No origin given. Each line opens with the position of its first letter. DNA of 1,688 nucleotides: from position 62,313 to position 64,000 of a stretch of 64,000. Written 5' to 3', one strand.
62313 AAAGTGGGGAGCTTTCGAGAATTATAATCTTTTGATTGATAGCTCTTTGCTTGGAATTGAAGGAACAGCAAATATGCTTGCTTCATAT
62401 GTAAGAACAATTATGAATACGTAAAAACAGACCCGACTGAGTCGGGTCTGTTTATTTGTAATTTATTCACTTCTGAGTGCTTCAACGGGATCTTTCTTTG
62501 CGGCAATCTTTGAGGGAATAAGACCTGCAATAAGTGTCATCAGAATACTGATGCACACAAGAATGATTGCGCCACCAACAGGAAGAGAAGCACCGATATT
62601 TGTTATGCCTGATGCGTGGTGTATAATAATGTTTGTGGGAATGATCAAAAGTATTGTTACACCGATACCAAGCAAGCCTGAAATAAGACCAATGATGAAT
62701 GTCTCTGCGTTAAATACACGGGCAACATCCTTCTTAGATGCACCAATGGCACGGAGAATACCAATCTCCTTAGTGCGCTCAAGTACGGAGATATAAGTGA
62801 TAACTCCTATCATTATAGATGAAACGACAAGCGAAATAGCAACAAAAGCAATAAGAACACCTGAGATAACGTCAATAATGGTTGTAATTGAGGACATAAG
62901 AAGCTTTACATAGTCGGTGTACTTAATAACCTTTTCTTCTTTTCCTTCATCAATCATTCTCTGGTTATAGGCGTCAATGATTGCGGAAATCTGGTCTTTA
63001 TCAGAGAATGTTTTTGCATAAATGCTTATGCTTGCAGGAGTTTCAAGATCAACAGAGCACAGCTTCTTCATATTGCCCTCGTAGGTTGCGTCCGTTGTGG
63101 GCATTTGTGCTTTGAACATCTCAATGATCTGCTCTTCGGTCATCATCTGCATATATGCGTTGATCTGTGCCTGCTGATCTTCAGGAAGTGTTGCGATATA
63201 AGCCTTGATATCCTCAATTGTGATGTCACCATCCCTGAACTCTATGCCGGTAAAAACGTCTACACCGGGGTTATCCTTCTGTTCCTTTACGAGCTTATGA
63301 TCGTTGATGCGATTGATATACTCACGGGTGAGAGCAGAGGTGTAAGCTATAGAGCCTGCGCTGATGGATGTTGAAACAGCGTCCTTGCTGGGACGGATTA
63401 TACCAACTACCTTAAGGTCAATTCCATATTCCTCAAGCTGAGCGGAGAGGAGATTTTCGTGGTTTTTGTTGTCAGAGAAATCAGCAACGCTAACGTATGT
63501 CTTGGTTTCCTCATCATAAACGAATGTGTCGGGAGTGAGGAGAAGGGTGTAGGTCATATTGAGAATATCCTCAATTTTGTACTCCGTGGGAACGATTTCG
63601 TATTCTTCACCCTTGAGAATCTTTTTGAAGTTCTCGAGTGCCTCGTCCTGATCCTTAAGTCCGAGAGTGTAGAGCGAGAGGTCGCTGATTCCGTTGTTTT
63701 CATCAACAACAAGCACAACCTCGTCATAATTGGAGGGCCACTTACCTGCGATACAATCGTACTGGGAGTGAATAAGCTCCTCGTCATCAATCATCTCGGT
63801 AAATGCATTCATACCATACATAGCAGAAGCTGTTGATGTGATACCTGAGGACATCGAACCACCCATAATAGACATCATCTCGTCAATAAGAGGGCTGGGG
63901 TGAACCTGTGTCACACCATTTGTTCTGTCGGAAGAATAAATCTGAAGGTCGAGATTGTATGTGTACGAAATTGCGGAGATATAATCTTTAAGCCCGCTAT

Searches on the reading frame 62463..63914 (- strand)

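Call 71: search_protein_families(library=pfam, proteins=[window:62463-63914:-], max_evalue=0.00001)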
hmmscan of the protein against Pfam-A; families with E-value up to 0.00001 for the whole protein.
window:62463-63914:- (483 aa): 1 family
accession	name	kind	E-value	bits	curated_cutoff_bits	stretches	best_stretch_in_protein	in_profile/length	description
PF02687.27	FtsX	-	2.3e-18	66.8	25.5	1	356-476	2-120/120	FtsX-like permease C-terminal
